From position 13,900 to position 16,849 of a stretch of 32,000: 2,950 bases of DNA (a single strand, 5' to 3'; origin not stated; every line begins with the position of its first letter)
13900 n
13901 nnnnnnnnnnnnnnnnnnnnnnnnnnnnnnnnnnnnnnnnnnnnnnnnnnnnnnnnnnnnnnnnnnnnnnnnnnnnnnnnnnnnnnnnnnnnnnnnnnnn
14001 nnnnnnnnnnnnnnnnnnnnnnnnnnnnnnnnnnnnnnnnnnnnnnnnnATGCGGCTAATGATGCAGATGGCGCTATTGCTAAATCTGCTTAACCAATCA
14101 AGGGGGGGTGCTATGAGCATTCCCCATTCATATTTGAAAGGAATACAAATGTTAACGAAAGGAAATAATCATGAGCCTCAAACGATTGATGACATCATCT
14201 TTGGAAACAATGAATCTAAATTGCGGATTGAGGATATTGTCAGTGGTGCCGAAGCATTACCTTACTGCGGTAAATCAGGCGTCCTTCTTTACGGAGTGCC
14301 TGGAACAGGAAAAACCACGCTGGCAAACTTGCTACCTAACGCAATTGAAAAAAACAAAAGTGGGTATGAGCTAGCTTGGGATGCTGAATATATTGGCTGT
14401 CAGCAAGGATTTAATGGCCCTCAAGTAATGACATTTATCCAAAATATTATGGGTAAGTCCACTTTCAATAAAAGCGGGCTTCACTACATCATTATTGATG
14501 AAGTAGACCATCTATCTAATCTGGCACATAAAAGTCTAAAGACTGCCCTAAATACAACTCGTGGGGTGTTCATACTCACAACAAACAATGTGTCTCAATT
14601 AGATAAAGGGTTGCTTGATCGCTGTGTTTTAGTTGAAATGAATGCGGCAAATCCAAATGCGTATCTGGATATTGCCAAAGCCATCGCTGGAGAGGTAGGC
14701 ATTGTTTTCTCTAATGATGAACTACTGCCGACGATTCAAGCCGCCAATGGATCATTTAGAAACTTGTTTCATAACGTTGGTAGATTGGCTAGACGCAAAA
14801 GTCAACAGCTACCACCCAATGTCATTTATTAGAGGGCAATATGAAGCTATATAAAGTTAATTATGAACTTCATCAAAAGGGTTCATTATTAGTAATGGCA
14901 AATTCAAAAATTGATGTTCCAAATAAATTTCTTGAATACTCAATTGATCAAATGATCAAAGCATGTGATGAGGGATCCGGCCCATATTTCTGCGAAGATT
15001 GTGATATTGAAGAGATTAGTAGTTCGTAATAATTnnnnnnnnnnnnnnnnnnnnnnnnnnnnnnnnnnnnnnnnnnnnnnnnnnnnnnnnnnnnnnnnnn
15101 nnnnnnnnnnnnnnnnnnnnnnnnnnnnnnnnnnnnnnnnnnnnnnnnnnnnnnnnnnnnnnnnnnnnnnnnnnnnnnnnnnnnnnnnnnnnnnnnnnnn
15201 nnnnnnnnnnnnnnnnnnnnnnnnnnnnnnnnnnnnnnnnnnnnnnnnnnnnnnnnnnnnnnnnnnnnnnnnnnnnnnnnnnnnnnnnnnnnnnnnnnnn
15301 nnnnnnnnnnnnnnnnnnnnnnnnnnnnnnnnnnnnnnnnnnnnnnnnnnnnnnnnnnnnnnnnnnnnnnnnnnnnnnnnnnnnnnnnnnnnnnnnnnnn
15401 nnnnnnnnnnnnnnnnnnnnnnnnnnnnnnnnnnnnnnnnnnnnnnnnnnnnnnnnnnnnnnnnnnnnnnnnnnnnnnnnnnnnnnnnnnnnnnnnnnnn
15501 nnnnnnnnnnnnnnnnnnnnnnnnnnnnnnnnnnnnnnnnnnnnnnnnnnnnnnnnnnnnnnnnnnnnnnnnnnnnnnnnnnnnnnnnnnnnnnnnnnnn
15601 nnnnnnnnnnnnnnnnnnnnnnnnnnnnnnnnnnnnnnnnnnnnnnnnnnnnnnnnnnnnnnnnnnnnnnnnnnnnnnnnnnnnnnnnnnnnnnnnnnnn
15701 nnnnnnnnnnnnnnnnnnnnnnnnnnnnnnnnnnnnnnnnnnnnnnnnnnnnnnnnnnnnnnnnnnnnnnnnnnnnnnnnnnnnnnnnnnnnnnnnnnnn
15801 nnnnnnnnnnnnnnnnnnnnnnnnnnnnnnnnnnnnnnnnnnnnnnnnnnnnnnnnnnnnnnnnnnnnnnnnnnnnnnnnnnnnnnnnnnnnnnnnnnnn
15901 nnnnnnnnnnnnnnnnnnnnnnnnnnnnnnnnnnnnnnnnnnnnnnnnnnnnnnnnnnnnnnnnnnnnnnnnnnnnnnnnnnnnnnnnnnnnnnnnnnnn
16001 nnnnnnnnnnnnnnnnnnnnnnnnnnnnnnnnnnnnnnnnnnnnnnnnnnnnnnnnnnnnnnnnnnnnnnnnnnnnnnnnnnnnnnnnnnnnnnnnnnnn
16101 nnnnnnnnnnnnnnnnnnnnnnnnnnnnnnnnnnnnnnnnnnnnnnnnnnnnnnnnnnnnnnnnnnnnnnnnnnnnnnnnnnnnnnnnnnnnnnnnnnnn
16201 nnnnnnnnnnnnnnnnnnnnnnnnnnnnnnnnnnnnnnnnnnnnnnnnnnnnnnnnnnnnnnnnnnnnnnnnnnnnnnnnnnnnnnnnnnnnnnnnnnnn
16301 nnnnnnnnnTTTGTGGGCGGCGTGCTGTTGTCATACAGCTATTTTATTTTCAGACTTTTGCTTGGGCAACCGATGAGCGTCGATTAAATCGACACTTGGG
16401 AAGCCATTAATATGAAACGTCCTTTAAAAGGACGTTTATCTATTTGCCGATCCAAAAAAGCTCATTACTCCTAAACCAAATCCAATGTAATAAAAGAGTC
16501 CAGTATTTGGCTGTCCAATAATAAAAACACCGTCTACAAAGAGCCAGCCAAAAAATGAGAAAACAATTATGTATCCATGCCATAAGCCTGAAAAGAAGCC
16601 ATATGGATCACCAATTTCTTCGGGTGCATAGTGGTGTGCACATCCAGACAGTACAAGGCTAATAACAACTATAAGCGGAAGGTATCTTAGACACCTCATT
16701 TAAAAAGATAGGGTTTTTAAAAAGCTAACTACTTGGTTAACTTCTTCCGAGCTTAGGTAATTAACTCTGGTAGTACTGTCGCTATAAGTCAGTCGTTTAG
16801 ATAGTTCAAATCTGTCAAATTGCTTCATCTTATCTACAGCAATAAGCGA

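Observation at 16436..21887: HxsA-D-B-C twin radical-SAM peptide system embedded in an 8-gene operon with a MauG-like di-haem peroxidase and a peptidoglycan-binding protein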

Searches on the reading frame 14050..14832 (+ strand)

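Call 26: search_protein_families(library=pfam, proteins=[window:14050-14832:+], max_evalue=0.001)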
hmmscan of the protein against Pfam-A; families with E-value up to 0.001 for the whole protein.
window:14050-14832:+ (260 aa): 8 families
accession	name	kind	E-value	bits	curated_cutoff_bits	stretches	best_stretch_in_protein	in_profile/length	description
PF00004.35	AAA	-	8.1e-10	39.7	21.2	1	78-192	1-123/131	ATPase family associated with various cellular activities (AAA)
PF13401.12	AAA_22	-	3.7e-07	31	27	0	76-102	6-32/130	AAA domain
PF13479.12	AAA_24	-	4.4e-06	27.1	27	1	78-166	5-87/195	AAA domain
PF07728.20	AAA_5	-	6.5e-06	26.6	22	1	77-198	1-122/139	AAA domain (dynein-related subfamily)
PF13191.12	AAA_16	-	1.3e-05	26.1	32.6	1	76-143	25-83/167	AAA ATPase domain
PF13173.12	AAA_14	-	1.6e-05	25.4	27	1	78-186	5-105/129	AAA domain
PF20720.3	nSTAND3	-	0.00015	21.9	27.2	1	78-171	20-111/155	Novel STAND NTPase 3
PF05496.18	RuvB_N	-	0.00048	20.4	27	0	52-102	11-60/159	Holliday junction DNA helicase RuvB P-loop domain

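Call 36: search_protein_families(library=padloc, proteins=[window:14050-14832:+], max_evalue=0.001)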
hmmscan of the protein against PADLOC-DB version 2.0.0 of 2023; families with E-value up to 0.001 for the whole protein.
window:14050-14832:+ (260 aa): 3 families
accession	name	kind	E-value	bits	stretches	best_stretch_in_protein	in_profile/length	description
PDLC00915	TRIP13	-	6.2e-07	27.1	1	78-105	66-93/302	TRIP13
PDLC02195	IetA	-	0.00033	18.1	1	77-98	139-160/395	-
PDLC02196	IetA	-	0.00049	17.6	1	76-98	123-145/374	-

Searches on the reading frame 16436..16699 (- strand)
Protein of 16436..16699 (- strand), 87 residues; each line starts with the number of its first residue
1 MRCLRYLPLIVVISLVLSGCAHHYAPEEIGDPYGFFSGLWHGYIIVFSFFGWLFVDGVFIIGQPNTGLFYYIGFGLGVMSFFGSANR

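Call 3: search_protein_families(library=ncbifam, proteins=[window:16436-16699:-], max_evalue=0.01)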
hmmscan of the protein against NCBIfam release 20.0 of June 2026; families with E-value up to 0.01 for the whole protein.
window:16436-16699:- (87 aa): 0 families

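Call 4: search_protein_families(library=pfam, proteins=[window:16436-16699:-], max_evalue=0.01)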
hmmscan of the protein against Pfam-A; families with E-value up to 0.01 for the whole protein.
window:16436-16699:- (87 aa): 0 families

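Call 77: search_protein_families(library=ncbifam, proteins=[window:16436-16699:-], max_evalue=0.001)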
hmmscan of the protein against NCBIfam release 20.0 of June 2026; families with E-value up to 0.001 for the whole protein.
window:16436-16699:- (87 aa): 0 families

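Call 83: find_homologous_proteins(query=window:16436-16699:-, max_evalue=0.001)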
Query window:16436-16699:- (87 aa): 18 proteins with E <= 0.001 among 20 candidates.
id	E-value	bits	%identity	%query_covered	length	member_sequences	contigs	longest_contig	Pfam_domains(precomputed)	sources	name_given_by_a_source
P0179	6.0e-42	160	80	100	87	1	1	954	-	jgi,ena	-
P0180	9.4e-40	153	79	100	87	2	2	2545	-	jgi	jgi:hypothetical protein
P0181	1.9e-39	152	78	100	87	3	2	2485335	-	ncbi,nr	ncbi:hypothetical protein PSHI8_24170 [Polynucleobacter sp. SHI8]|nr:hypothetical protein PSHI2_2415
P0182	1.0e-38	149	77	100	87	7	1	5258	-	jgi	jgi:hypothetical protein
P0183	1.2e-38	149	82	95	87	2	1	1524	-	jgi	-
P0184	2.3e-37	145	74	100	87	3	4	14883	-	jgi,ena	jgi:hypothetical protein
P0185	1.8e-32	129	100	70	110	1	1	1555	-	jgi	jgi:hypothetical protein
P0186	3.2e-32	128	69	100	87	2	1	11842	-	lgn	-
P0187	9.6e-23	98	52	93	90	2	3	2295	-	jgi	-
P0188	2.8e-22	97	48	100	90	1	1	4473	-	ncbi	-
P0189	3.0e-22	96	55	92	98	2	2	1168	-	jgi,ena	jgi:hypothetical protein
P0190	2.4e-21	93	55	92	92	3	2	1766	-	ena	-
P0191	6.2e-19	86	56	78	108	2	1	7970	-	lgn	-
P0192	4.0e-15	74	58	63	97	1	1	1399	-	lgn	-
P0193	7.6e-15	73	54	68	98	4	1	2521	-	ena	-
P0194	8.0e-15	73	47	90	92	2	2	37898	-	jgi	jgi:hypothetical protein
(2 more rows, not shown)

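Call 84: find_encoding_contigs(protein=P0194, flank=8000, max_places=1)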
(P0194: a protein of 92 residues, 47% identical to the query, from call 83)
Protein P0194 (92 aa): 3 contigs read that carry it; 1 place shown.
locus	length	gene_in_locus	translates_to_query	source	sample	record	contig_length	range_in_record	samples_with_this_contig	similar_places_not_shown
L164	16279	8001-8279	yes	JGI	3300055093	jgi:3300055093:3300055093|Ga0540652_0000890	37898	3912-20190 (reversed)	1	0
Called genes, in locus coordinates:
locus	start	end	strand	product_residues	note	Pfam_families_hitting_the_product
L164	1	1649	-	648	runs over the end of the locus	PF00145:DNA_methylase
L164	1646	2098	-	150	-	-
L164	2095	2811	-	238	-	-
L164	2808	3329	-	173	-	-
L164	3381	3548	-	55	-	-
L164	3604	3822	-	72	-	-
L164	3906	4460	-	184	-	PF06254:YdaT_toxin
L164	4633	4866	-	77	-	PF15943:YdaS_toxin (weak)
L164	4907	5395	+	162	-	-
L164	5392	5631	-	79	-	-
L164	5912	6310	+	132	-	-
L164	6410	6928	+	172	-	-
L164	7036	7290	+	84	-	-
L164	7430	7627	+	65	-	-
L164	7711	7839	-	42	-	-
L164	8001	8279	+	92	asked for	-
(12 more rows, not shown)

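Call 85: find_encoding_contigs(protein=P0191, flank=8000, max_places=1)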
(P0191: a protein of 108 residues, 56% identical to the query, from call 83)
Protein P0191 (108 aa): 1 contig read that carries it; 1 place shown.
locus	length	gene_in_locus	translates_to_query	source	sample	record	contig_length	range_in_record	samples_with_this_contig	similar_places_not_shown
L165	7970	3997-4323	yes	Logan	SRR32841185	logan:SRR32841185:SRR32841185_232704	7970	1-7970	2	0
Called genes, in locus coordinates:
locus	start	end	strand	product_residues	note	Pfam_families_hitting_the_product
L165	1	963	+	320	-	?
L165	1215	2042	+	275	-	PF14355:Abi_C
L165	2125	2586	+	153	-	-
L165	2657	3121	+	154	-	-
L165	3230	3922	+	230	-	-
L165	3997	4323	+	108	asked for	-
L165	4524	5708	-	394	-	-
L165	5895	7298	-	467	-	PF00392:GntR, PF00155:Aminotran_1_2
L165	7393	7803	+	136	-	PF07883:Cupin_2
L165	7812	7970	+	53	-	?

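Call 86: find_encoding_contigs(protein=P0188, flank=8000, max_places=1)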
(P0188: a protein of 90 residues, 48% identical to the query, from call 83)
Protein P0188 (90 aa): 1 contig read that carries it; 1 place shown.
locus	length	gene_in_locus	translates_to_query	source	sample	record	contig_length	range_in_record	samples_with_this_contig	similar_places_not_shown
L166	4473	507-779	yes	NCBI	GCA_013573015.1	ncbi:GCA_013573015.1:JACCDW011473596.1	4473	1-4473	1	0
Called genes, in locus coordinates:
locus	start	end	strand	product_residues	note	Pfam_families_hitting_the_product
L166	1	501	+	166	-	?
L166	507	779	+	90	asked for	-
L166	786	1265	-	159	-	PF05119:Terminase_4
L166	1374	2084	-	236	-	PF07120:DUF1376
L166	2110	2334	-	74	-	-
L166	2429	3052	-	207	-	-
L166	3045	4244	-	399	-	PF13356:Arm-DNA-bind_3, PF22022:Phage_int_M, PF00589:Phage_integrase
